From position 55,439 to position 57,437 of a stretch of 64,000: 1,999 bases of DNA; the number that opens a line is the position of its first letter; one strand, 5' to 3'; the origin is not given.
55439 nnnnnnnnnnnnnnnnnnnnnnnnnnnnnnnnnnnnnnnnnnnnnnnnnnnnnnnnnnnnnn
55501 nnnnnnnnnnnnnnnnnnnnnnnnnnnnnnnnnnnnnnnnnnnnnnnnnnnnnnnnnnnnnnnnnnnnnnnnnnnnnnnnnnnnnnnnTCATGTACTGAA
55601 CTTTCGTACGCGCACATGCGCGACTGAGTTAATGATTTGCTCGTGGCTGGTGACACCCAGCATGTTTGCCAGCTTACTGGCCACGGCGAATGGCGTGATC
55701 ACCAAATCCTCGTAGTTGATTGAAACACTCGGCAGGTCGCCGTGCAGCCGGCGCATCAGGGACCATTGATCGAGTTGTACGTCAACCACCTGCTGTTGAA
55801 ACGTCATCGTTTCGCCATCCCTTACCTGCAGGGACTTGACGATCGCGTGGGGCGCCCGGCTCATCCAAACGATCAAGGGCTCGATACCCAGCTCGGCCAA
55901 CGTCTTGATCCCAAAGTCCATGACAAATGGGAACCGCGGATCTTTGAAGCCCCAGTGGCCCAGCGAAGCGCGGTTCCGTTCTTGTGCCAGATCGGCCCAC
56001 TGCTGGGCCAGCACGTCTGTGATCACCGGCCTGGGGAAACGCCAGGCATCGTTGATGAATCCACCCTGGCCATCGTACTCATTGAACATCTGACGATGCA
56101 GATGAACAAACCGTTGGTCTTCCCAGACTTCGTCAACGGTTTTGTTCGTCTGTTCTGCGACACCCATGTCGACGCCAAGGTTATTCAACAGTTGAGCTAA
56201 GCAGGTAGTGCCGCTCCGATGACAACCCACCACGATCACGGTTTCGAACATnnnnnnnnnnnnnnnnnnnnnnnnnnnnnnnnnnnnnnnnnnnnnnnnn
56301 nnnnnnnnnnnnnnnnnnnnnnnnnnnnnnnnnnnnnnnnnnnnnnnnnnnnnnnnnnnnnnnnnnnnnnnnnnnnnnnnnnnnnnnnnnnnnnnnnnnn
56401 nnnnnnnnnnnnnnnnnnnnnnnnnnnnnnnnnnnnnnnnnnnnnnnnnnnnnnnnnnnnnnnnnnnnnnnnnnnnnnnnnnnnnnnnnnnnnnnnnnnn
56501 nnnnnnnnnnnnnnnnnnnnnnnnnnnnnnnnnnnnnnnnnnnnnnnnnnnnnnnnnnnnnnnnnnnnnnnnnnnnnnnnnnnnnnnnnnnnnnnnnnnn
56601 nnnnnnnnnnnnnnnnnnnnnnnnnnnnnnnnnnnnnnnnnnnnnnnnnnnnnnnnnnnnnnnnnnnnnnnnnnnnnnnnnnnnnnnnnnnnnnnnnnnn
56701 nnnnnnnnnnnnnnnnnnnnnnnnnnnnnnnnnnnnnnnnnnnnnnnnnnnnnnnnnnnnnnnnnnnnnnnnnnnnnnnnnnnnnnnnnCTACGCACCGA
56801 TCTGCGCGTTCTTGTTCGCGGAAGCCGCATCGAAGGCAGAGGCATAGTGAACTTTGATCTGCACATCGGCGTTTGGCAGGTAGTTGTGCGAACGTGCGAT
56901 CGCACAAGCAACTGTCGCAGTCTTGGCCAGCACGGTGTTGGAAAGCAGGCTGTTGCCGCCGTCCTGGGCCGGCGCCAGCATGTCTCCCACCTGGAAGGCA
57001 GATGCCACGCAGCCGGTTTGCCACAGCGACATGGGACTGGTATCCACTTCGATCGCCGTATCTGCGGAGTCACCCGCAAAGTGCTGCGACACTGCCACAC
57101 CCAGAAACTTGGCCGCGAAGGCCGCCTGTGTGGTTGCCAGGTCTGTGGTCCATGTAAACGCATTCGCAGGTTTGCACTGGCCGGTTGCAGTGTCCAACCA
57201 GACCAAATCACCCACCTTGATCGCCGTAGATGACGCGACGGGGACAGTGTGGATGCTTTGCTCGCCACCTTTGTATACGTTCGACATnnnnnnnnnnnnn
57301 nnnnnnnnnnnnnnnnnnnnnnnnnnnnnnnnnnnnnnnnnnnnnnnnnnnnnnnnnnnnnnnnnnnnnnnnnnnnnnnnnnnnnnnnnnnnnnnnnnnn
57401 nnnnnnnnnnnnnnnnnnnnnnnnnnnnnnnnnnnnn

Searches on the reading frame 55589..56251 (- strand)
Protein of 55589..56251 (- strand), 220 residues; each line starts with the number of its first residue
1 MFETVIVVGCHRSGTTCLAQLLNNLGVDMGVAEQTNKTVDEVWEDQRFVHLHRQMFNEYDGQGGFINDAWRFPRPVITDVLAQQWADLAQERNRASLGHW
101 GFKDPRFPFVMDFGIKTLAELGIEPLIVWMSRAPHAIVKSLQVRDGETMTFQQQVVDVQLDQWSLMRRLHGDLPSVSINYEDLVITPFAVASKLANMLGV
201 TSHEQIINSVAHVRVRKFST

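Call 15: search_protein_families(library=pfam, proteins=[window:55589-56251:-], max_evalue=0.01)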
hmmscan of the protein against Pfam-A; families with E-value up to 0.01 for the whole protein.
window:55589-56251:- (220 aa): 2 families
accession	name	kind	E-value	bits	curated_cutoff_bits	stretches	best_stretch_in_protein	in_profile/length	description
PF13469.12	Sulfotransfer_3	-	1.9e-10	41.8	27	1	5-201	2-213/216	Sulfotransferase family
PF00685.33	Sulfotransfer_1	-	0.00018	21.4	22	0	4-51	3-50/255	Sulfotransferase domain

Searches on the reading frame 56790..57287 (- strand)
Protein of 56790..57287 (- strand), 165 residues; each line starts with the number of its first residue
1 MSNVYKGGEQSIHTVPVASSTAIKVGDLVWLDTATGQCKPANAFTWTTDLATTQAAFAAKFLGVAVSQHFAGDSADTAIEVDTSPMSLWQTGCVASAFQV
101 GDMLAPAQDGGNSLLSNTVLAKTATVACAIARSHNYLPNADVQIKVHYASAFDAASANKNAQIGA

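Call 15: search_protein_families(library=pfam, proteins=[window:56790-57287:-], max_evalue=0.01)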
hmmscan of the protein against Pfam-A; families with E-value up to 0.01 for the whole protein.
window:56790-57287:- (165 aa): 1 family
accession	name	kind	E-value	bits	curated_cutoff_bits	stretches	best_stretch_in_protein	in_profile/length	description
PF22758.2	Phage_cement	-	0.0016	19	27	1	9-109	22-100/146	Structural cement protein (E217 gp24/Pam3 gp6)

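Call 20: find_related_loci(query=window:56790-57287:-, collection=viral_contigs, flank=10000)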
Query window:56790-57287:- (165 aa) in viral_contigs; peptide patterns used: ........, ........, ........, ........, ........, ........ (x = any residue, [..] = any of these).
2 stretches matched a pattern, but none encodes a relative of the query by tblastn (E <= 1e-3).

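Call 26: find_homologous_proteins(query=window:56790-57287:-, max_evalue=0.001)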
Query window:56790-57287:- (165 aa): 87 proteins with E <= 0.001 among 150 candidates.
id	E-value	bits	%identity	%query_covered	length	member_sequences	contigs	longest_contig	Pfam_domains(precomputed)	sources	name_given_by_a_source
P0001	5.0e-101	353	100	100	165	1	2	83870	-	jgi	-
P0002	8.3e-69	248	72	99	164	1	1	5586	-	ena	-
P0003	2.2e-49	185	57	99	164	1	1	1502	-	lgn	-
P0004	3.9e-48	181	58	96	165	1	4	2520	-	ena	-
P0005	1.5e-45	173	57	96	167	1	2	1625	-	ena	-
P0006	1.1e-44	170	53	98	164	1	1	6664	-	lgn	-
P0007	3.1e-34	136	48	97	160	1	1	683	PF09956.16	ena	-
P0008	3.8e-33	133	49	99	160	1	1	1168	-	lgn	-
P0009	4.0e-31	126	45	99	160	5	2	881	-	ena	-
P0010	1.8e-30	124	47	99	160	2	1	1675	-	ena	-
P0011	2.5e-30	123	46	99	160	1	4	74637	-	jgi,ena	-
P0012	5.6e-30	122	47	99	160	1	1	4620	-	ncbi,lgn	-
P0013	6.0e-30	122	45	99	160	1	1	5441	-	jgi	jgi:hypothetical protein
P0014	8.2e-30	122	46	97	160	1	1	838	-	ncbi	-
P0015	1.3e-29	121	46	97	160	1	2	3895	-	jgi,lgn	jgi:hypothetical protein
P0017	2.1e-29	120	45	99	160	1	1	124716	-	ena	-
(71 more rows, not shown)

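Call 27: find_encoding_contigs(protein=P0002, flank=10000, max_places=3)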
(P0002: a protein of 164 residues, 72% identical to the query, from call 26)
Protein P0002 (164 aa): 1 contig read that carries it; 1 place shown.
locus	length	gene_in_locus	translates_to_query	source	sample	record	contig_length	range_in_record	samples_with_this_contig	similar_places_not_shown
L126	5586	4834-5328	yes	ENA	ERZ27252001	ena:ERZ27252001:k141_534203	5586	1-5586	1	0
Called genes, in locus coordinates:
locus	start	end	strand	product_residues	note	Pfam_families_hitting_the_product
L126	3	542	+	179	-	?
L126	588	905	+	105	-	-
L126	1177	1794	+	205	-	-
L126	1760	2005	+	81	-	-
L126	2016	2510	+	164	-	-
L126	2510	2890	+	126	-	-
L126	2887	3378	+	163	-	-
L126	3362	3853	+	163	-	-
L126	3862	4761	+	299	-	-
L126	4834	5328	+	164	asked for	-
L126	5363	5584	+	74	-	?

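Call 28: find_encoding_contigs(protein=P0006, flank=10000, max_places=3)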
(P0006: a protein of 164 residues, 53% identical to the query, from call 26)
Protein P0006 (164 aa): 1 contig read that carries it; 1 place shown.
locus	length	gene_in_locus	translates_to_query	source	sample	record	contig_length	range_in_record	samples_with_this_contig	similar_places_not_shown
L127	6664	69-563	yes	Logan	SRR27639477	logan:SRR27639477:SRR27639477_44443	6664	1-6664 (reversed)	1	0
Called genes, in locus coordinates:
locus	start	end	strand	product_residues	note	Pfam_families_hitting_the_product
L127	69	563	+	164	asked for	-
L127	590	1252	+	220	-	PF13469:Sulfotransfer_3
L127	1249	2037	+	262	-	-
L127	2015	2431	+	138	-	-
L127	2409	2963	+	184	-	PF05050:Methyltransf_21 (weak)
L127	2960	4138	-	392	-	PF13535:ATP-grasp_4 (weak)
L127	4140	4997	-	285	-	PF00560:LRR_1 (faint), PF13516:LRR_6 (faint), PF12799:LRR_4 (weak), PF13855:LRR_8, PF23598:LRR_14, PF13855:LRR_8 (weak)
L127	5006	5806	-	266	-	PF05721:PhyH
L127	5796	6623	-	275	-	-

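Call 29: find_encoding_contigs(protein=P0001, flank=10000, max_places=3)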
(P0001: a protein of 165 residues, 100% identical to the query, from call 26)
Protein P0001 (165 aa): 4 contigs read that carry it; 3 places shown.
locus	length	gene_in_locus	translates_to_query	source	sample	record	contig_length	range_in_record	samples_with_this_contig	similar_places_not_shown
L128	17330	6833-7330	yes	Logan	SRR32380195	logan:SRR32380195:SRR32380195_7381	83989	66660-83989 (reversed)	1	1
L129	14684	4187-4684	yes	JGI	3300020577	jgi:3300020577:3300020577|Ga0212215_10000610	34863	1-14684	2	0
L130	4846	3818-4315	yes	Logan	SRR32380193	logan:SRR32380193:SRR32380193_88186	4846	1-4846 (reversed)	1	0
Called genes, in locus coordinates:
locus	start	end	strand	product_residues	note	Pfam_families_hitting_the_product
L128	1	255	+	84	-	?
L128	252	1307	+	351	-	PF26125:AcrVA2-like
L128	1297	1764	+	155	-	-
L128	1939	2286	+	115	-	-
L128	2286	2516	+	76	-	-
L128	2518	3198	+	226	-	-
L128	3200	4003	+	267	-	-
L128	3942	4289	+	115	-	-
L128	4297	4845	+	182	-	PF13578:Methyltransf_24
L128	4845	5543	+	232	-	PF09037:Sulphotransf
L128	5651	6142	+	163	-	-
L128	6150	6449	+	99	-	-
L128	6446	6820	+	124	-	-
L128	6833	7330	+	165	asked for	-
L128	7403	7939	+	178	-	-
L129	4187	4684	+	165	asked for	-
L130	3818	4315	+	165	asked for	-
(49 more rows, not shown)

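Call 31: find_encoding_contigs(protein=P0011, flank=10000, max_places=2)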
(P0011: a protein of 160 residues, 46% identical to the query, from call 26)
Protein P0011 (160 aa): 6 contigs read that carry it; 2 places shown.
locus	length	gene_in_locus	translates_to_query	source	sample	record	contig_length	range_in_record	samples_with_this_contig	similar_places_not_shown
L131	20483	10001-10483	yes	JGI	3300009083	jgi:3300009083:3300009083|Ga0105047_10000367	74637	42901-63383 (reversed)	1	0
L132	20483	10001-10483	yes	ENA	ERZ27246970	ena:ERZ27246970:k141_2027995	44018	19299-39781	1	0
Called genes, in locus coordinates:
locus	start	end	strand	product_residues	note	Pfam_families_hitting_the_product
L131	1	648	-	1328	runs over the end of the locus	PF13360:PQQ_2 (weak), PF01011:PQQ (faint), PF25293:Beta-prop_EMC1_N (faint), PF13570:Beta-prop_ACSF4 (faint), PF13360:PQQ_2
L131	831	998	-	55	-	-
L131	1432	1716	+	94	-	-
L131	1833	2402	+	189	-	PF02195:ParB_N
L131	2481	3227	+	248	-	PF00005:ABC_tran (faint), PF13555:AAA_29 (weak)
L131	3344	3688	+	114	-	-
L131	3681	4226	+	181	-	-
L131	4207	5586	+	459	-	PF03354:TerL_ATPase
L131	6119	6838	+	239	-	PF00263:Secretin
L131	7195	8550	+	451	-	PF05136:Phage_portal_2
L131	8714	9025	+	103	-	-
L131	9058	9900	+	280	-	-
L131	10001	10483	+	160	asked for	-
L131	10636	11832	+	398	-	PF25209:Phage_capsid_4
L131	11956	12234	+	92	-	-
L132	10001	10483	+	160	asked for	-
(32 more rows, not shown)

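Call 32: find_encoding_contigs(protein=P0017, flank=10000, max_places=2)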
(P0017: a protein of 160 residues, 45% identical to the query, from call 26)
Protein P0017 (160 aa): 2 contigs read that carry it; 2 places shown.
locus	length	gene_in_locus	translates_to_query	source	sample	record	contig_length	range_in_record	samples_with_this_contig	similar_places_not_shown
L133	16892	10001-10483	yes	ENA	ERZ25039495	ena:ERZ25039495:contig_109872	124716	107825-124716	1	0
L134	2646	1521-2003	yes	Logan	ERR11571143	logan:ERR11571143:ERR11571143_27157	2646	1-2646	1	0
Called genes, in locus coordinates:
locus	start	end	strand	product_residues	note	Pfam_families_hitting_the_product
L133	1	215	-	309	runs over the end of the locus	PF07063:HGLS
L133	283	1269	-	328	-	PF21694:DNA_pol3_delta_C (weak)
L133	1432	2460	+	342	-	PF01548:DEDD_Tnp_IS110, PF02371:Transposase_20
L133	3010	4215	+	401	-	PF02878:PGM_PMM_I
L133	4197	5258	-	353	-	PF02388:FemAB (faint), PF13480:Acetyltransf_6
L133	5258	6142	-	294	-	PF05721:PhyH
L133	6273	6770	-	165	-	PF06983:3-dmu-9_3-mt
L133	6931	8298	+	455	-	PF05136:Phage_portal_2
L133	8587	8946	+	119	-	-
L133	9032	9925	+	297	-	-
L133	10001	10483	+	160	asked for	-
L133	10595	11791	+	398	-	PF25209:Phage_capsid_4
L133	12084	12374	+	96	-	-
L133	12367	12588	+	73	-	-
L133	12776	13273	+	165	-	-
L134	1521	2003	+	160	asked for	-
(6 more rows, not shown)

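Call 37: find_related_loci(query=A2, collection=viral_contigs, flank=10000)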
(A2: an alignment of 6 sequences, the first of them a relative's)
Query A2 (165 aa) in viral_contigs; peptide patterns used: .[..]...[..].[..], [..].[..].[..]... (x = any residue, [..] = any of these).
74 stretches matched a pattern; 29 encode a relative of the query (tblastn E <= 1e-3); 29 distinct loci.
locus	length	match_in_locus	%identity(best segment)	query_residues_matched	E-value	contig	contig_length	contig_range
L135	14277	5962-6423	44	5-164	5e-30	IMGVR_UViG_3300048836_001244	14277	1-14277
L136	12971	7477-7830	37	5-120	2e-18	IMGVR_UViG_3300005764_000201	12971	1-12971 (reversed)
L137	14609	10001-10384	35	19-146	1e-16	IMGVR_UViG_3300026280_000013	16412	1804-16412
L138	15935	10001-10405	37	23-153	5e-16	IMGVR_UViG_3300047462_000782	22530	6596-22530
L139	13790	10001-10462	35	5-156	6e-16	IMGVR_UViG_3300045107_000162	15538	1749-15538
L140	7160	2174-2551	34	3-121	2e-15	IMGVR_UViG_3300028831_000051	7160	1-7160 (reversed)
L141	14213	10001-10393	35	1-130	3e-15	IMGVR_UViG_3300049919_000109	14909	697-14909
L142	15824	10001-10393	33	1-130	8e-15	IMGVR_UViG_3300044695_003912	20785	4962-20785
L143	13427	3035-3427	33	1-130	8e-15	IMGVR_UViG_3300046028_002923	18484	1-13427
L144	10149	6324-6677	38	4-115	2e-14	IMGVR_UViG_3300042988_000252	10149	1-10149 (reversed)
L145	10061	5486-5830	36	22-131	5e-13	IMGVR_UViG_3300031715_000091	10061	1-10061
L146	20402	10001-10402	37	1-130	9e-13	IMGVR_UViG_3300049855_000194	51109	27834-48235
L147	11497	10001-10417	34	17-156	2e-12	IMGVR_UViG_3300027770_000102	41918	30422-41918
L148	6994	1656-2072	34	17-156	2e-12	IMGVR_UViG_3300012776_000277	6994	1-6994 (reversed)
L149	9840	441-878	34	17-163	2e-12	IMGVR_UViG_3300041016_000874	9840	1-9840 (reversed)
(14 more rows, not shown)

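Call 48: find_related_loci(query=A2, collection=genome_contigs, flank=10000)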
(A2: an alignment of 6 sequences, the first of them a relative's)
Query A2 (165 aa) in genome_contigs; peptide patterns used: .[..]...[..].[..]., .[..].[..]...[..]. (x = any residue, [..] = any of these).
271 stretches matched a pattern; 37 encode a relative of the query (tblastn E <= 1e-3); 37 distinct loci.
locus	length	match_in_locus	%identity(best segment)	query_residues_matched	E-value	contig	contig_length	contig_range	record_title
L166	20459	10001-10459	45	5-163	1e-36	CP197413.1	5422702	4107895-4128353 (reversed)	Planctomycetaceae bacterium SH248 chromosome, whole genome shotgun sequence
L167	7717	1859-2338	45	1-164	2e-36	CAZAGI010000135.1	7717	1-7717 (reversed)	MAG TPA_asm: uncultured Planctomycetaceae bacterium isolate SRP287051_co1_163 genome assembly, contig: NODE_11798_length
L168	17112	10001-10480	45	1-164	1e-35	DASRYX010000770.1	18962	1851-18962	MAG TPA_asm: Planctomycetaceae bacterium isolate SMAG_U13665 k141_4840354, whole genome shotgun sequence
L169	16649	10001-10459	46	5-164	4e-35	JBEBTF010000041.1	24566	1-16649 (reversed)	MAG: Planctomicrobium piriforme isolate T2.bin.170 NODE_6661_length_24566_cov_38.153441, whole genome shotgun sequence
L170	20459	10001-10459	44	5-163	2e-35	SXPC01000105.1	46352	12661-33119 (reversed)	MAG: Planctomyces sp. isolate F1-120-MAGs242 F1-120__c405184, whole genome shotgun sequence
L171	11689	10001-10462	48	5-164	3e-34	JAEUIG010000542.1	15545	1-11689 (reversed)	MAG: Planctomycetaceae bacterium isolate new MAG-37 k141_3306759, whole genome shotgun sequence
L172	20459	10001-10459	46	5-164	8e-34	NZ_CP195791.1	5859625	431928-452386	Planctomicrobium sp. SH661 chromosome, complete genome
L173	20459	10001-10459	46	5-164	1e-33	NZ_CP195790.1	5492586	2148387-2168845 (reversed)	Planctomicrobium sp. SH527 chromosome, complete genome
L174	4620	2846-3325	47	1-164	2e-33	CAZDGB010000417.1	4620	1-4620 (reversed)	MAG TPA_asm: uncultured Planctomycetaceae bacterium isolate SRP302895_co1_441 genome assembly, contig: NODE_40918_length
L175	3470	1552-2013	44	5-164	1e-32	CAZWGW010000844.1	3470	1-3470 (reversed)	MAG TPA_asm: uncultured Planctomycetaceae bacterium isolate SRP237561_co1_68 genome assembly, contig: NODE_64132_length_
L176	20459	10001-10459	45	5-164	4e-32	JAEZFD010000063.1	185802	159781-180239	MAG: Planctomycetota bacterium isolate OH_CBrB_38 k127_1468888, whole genome shotgun sequence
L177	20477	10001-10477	43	1-164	3e-32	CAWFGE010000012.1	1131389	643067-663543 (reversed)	MAG: uncultured Planctomycetaceae bacterium isolate MFD05684.bin.1.171 genome assembly, contig: contig_22664, whole geno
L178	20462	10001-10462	44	5-164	2e-31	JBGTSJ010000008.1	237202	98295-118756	MAG: Planctomycetaceae bacterium isolate WDNA12_bin.29.strict NODE_8_length_237202_cov_8.061278, whole genome shotgun se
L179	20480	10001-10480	45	1-164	1e-31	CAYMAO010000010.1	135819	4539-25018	MAG TPA_asm: uncultured Planctomycetaceae bacterium isolate SRP150892_co2_79 genome assembly, contig: NODE_103_length_13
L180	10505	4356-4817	43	5-164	2e-31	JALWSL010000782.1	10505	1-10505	MAG: Planctomycetaceae bacterium isolate M2_metabat2_scaf2bin.068 M2_NODE_8889_length_10505_cov_1.929852, whole genome s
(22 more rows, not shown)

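Call 52: find_encoding_contigs(protein=P0004, flank=10000, max_places=4)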
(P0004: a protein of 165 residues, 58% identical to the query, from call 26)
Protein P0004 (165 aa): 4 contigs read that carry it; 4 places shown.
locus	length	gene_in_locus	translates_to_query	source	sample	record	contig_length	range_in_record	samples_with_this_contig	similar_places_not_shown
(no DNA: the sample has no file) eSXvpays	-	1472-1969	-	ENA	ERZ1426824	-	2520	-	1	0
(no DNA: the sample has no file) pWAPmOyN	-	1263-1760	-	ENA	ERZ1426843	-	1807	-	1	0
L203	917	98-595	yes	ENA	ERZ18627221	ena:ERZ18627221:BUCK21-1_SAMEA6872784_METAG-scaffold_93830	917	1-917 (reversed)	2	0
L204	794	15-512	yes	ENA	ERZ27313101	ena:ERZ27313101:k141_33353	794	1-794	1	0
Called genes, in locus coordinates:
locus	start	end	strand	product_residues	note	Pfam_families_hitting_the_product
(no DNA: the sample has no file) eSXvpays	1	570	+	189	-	?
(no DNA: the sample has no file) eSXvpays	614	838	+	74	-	-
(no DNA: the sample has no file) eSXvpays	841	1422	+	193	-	PF13578:Methyltransf_24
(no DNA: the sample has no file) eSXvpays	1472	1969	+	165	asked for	-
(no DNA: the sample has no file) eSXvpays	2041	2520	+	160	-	?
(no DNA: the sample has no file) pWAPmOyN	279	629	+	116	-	-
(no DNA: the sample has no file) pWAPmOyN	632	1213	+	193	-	PF13578:Methyltransf_24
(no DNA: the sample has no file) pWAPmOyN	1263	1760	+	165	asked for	-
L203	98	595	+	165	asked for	-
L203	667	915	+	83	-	?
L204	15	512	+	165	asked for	-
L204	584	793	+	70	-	?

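Call 53: find_encoding_contigs(protein=P0003, flank=10000, max_places=2)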
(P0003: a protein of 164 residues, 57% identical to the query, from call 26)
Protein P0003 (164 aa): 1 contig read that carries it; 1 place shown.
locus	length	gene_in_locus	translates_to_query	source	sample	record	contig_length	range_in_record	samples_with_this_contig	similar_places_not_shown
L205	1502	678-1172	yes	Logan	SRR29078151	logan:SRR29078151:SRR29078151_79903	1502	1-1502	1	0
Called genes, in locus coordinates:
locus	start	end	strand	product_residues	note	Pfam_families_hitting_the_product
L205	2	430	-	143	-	?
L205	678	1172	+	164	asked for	-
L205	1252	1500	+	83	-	?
